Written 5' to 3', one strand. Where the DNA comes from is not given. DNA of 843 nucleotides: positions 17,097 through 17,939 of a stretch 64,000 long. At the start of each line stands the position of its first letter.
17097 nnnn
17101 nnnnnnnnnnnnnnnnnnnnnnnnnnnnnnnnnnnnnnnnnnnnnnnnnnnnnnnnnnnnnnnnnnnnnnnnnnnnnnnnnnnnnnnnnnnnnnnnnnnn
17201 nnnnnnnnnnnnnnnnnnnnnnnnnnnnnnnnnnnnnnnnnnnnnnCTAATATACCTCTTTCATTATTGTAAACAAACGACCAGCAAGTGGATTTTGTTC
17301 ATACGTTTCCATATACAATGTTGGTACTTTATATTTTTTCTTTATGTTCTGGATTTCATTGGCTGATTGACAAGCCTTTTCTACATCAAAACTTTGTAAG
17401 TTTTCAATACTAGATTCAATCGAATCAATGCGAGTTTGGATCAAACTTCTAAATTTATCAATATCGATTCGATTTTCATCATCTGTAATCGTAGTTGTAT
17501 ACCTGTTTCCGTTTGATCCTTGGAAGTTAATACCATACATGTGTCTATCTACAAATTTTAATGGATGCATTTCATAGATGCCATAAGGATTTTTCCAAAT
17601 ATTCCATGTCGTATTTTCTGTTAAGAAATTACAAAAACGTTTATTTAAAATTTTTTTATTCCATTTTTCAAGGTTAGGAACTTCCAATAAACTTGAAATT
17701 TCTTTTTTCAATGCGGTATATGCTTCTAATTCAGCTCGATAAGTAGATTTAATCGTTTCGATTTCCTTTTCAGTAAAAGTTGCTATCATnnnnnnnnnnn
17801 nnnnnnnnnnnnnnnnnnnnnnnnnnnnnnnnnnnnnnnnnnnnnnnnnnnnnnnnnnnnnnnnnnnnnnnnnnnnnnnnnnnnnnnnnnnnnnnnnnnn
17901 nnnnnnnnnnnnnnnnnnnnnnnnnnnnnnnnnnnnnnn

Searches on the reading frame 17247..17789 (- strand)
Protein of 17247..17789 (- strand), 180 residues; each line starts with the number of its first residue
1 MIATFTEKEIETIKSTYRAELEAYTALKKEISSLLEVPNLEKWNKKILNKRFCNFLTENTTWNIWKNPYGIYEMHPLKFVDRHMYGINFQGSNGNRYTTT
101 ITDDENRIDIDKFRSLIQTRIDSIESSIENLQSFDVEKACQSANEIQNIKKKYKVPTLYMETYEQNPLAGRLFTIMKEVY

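Call 10: search_protein_families(library=pfam, proteins=[window:17247-17789:-], max_evalue=0.01)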
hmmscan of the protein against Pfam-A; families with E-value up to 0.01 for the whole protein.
window:17247-17789:- (180 aa): 0 families

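Call 11: search_protein_families(library=phrogs, proteins=[window:17247-17789:-], max_evalue=0.001)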
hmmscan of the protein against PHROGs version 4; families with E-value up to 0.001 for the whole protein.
window:17247-17789:- (180 aa): 0 families

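Call 50: find_homologous_proteins(query=window:17247-17789:-)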
Query window:17247-17789:- (180 aa): 3 proteins with E <= 0.001 among 54 candidates.
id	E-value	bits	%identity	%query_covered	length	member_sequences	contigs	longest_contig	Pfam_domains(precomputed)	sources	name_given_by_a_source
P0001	3.0e-105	367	91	100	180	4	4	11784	-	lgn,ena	-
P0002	4.0e-68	247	64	100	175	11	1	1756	-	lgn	-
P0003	4.2e-41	159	77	36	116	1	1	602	-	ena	-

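Call 51: find_encoding_contigs(protein=P0001, flank=3000, max_places=6)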
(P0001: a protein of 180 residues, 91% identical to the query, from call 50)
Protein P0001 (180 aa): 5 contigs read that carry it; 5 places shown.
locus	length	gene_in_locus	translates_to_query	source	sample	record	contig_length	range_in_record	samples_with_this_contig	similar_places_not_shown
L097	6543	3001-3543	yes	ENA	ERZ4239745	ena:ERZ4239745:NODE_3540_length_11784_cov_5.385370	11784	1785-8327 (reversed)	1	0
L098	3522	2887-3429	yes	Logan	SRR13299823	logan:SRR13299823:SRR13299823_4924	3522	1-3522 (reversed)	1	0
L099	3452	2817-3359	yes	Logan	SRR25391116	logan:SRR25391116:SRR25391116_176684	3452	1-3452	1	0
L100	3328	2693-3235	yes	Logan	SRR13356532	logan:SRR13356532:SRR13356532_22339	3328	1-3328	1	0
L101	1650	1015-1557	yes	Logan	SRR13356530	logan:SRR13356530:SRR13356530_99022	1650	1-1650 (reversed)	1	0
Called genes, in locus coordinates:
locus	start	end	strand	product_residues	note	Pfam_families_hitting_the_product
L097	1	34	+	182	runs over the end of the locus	-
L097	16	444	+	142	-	-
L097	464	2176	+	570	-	PF03432:Relaxase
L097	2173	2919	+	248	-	-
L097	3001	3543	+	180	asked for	-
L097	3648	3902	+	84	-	-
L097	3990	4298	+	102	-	-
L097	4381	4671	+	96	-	-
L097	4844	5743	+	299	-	-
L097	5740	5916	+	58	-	-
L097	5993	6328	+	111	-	PF00436:SSB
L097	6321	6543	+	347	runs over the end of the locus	PF26125:AcrVA2-like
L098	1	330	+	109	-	?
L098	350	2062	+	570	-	PF03432:Relaxase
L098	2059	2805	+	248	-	-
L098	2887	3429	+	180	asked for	-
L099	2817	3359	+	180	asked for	-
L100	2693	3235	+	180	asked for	-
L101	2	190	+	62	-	?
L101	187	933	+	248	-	-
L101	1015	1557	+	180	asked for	-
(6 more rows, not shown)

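Call 52: find_encoding_contigs(protein=P0002, flank=3000, max_places=6)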
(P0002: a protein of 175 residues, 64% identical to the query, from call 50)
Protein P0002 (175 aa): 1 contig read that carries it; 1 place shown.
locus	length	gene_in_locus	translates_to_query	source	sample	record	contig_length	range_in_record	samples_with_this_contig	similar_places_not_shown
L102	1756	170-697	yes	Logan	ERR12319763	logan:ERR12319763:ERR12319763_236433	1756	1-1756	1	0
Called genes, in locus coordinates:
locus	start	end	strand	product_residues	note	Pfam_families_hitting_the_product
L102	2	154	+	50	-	?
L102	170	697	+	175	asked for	-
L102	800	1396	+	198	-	PF07443:HARP (faint)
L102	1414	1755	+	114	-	?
